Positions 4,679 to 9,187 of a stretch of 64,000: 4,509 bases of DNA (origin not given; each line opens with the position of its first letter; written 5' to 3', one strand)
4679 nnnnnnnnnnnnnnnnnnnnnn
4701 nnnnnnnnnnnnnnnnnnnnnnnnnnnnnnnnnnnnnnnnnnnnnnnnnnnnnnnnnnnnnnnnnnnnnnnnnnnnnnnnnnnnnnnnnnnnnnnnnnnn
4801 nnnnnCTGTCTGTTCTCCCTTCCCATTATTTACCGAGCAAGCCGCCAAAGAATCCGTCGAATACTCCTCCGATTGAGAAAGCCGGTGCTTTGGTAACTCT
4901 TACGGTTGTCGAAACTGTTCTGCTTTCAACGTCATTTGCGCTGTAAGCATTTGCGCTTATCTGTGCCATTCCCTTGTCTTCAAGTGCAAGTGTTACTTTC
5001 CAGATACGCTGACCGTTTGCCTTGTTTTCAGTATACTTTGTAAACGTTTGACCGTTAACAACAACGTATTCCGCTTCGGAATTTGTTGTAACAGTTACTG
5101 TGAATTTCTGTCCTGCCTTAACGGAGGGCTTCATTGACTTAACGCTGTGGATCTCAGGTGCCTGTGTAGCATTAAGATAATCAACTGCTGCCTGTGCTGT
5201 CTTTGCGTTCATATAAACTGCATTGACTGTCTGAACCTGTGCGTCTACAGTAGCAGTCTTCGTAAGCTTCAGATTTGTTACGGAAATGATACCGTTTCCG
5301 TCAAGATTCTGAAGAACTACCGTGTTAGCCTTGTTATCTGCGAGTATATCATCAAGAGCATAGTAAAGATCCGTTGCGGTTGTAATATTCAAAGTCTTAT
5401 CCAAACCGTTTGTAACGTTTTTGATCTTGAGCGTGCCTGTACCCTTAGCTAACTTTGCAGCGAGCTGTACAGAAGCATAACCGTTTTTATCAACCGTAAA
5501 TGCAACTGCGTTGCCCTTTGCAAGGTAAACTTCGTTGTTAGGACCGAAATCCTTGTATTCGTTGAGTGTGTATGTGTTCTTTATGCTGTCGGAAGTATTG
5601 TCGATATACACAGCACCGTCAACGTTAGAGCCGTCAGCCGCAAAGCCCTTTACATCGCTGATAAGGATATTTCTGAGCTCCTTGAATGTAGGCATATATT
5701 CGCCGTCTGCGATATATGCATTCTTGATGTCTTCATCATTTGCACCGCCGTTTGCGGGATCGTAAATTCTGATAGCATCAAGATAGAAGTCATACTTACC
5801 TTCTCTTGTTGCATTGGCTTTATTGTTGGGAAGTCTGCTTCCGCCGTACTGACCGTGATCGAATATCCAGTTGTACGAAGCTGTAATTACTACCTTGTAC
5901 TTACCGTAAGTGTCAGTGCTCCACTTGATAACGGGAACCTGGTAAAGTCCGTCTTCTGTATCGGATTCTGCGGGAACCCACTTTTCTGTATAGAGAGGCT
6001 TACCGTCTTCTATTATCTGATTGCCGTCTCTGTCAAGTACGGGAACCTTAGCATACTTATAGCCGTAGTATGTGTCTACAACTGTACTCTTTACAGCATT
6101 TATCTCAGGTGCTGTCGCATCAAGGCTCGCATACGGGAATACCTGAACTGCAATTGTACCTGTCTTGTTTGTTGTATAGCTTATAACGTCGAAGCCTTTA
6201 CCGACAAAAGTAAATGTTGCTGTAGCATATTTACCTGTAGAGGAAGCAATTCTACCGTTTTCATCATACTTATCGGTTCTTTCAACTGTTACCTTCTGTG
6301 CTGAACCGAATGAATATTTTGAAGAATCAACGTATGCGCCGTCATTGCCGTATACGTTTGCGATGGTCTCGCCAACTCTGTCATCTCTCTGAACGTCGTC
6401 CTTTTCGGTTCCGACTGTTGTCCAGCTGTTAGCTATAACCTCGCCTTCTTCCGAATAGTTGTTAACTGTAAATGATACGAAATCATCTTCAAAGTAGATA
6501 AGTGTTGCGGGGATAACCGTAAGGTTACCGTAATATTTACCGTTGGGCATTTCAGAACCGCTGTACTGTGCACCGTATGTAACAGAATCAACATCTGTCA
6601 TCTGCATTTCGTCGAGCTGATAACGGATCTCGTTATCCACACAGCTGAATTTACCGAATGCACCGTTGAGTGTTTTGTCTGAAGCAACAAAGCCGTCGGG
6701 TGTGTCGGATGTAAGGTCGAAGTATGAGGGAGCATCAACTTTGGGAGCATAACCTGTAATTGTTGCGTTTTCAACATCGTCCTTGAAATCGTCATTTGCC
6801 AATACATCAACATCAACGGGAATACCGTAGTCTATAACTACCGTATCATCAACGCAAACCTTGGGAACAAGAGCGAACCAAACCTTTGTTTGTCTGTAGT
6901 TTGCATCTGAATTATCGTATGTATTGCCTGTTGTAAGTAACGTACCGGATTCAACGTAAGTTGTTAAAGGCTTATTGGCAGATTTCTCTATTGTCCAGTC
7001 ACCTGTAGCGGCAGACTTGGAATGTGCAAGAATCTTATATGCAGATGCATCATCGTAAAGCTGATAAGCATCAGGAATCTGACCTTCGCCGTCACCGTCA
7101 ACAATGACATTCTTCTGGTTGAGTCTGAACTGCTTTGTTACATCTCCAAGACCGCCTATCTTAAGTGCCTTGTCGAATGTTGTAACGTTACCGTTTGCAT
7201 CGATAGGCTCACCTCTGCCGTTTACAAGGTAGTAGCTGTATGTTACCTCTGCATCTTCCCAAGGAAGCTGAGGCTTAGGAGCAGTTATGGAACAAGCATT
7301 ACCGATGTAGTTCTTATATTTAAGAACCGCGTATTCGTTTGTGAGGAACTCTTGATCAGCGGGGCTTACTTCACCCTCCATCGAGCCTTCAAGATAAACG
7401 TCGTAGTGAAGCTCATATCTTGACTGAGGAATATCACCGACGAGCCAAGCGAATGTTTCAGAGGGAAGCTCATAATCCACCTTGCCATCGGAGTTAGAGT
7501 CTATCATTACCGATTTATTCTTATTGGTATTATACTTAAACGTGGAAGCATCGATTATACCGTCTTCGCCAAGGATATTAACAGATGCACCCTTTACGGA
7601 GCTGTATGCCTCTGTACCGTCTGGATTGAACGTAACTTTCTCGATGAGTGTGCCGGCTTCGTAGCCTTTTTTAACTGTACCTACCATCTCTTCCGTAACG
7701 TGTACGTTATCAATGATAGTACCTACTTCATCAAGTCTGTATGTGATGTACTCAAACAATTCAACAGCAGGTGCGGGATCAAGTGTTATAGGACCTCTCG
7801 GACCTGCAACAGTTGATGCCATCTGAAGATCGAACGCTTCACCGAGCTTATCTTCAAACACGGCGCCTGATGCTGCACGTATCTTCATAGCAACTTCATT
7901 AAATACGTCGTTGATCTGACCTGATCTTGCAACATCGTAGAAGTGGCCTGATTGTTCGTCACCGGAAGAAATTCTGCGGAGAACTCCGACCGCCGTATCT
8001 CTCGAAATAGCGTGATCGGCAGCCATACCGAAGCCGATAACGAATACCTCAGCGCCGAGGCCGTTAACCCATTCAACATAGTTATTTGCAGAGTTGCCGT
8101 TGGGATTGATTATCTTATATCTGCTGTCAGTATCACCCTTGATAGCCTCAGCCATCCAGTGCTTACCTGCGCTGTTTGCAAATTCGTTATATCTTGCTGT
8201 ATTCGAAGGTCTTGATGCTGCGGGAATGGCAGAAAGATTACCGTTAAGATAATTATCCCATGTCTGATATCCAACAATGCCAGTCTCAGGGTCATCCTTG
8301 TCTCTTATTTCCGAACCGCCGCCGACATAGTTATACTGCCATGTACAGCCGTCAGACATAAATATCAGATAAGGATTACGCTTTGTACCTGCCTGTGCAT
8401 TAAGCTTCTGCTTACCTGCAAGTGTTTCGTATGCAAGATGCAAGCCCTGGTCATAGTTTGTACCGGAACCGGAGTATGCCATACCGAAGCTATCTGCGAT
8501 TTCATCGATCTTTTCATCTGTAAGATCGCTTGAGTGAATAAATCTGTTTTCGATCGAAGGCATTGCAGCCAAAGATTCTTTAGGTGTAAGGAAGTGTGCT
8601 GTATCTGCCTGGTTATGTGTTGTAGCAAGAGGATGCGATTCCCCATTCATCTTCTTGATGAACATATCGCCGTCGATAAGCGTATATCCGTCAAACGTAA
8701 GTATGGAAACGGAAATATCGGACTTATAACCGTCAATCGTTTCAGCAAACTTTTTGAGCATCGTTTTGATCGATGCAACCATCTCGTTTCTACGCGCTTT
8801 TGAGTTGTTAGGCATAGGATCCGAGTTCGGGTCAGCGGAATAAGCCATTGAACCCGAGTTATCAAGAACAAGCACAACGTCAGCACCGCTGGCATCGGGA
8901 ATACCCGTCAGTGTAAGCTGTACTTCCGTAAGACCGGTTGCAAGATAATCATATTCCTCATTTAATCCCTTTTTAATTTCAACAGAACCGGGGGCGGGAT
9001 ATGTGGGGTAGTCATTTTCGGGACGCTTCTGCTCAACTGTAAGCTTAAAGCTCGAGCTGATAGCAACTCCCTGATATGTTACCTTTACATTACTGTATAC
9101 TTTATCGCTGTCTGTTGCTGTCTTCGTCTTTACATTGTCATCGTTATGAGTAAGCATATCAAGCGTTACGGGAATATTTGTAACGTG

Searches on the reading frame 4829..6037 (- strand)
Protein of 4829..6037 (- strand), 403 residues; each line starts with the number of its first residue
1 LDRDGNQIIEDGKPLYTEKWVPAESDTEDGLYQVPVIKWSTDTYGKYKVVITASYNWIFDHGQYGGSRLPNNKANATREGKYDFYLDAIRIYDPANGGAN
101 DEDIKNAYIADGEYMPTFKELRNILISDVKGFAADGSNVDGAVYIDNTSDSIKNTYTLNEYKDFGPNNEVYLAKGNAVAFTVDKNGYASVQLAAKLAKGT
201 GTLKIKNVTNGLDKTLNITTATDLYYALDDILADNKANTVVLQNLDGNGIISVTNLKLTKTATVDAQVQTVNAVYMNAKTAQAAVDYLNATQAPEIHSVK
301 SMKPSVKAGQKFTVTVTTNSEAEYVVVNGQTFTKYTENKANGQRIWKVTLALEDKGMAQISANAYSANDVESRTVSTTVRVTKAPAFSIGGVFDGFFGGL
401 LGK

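Call 43: search_protein_families(library=pfam, proteins=[window:4829-6037:-], max_evalue=5)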
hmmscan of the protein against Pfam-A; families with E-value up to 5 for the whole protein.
window:4829-6037:- (403 aa): 7 families
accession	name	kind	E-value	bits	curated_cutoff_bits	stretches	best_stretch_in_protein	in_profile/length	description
PF06905.18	FAIM1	-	0.019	15.1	22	1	310-352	56-101/172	Fas apoptotic inhibitory molecule (FAIM1)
PF00337.29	Gal-bind_lectin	-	0.069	13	22.1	1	305-341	77-113/132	Galactoside-binding lectin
PF24170.1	Fn3-II_PB4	-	0.088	13.5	27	1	292-335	3-47/95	Straight fiber protein PB4 second Fn3-like domain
PF18662.7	HTH_56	-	0.19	12.2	26.2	0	228-270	54-98/111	Cch helix turn helix domain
PF21688.3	FAD-depend_C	-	0.25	12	27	1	316-389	58-129/197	FAD-dependent protein, C-terminal domain-like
PF18257.6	DsbG_N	-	1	9.9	25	1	235-272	37-74/90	Disulfide isomerase DsbG N-terminal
PF13584.12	BatD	-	2.7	9.1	24.1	1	303-379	5-90/92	BatD DUF11 like domain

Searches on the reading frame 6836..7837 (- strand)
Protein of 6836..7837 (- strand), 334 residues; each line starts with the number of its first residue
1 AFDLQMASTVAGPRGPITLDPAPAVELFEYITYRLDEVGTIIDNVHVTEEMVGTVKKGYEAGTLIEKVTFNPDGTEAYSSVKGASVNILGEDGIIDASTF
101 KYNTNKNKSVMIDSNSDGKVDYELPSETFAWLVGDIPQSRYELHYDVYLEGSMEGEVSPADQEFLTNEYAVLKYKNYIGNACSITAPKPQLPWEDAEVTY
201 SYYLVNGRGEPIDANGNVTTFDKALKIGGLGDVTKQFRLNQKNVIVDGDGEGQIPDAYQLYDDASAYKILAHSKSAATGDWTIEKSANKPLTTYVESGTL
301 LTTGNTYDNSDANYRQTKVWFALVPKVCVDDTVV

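Call 43: search_protein_families(library=pfam, proteins=[window:6836-7837:-], max_evalue=5)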
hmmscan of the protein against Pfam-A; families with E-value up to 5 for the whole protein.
window:6836-7837:- (334 aa): 3 families
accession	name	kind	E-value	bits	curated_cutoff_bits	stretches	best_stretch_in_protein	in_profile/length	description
PF21426.3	GBS104-like_Ig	-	0.0035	18.6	26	1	98-183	20-103/112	Tip pilin GBS104-like, Ig-like domain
PF03627.19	PapG_N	-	0.12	12.5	25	1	120-204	72-160/226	PapG carbohydrate binding domain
PF16550.10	RPN13_C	-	0.16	12.6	39.3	1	217-243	70-96/112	UCH-binding domain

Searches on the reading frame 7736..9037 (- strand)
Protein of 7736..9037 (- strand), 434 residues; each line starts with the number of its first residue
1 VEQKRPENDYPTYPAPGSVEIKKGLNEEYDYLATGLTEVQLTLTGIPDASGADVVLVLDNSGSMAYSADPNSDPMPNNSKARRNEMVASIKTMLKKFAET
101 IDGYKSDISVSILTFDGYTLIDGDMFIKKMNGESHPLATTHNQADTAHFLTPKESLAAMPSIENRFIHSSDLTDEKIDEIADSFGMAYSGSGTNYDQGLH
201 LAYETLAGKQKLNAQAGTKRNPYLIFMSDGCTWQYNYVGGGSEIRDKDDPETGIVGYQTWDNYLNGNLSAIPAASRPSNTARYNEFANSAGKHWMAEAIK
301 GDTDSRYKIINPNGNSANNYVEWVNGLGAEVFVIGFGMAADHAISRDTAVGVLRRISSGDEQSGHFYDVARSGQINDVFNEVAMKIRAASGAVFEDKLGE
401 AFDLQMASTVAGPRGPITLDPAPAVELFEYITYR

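Call 43: search_protein_families(library=pfam, proteins=[window:7736-9037:-], max_evalue=5)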
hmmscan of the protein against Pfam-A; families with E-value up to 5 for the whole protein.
window:7736-9037:- (434 aa): 2 families
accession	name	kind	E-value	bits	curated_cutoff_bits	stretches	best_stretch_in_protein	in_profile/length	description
PF00092.34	VWA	-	3.6e-07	31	23.8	1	53-118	1-48/174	von Willebrand factor type A domain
PF13519.12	VWA_2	-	1.7e-05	25.8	27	2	54-117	1-47/107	von Willebrand factor type A domain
